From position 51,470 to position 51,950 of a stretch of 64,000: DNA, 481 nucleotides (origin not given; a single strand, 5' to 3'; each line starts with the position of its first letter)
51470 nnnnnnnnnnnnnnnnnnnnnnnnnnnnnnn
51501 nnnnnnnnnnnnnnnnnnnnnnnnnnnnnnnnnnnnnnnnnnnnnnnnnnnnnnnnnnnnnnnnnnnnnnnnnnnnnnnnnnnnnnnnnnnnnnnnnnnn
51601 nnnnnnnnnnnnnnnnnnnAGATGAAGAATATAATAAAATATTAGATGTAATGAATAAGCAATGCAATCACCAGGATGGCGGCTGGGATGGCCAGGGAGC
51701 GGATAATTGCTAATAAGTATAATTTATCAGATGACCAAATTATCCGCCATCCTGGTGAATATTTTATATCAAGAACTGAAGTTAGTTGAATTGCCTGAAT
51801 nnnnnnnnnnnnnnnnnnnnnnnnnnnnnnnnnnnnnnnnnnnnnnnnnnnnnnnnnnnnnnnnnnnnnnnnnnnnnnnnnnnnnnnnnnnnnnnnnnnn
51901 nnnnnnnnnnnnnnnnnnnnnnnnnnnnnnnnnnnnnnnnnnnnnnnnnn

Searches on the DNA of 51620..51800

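Call 59: search_rna_families(source=window, start=51620, end=51800, threshold=evalue, max_evalue=10)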
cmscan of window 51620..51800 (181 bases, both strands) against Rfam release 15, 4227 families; matches with E-value up to 10: 7.
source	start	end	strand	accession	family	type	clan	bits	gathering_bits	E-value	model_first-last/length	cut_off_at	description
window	51667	51759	+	RF03714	MIR774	Gene; miRNA;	-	16.1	80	1.3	1-98/98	no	MIR774 microRNA precursor family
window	51661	51767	+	RF03240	MIR5534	Gene; miRNA;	-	15.6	79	1.6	1-102/102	no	MIR5534 microRNA precursor family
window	51667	51759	-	RF03714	MIR774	Gene; miRNA;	-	15.6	80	1.8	1-98/98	no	MIR774 microRNA precursor family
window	51662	51769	-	RF03889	mir-4776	Gene; miRNA;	-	14.3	97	3.7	1-80/80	no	mir-4776 microRNA precursor family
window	51662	51769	+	RF03889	mir-4776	Gene; miRNA;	-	14.2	97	4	1-80/80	no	mir-4776 microRNA precursor family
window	51670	51756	-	RF00574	SNORD69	Gene; snRNA; snoRNA; CD-box;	-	14.2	37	5.8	1-77/77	no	Small nucleolar RNA SNORD69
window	51671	51702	-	RF01973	H19_2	Gene; lncRNA;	-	8.3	50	7.3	1-69/69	no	H19 conserved region 2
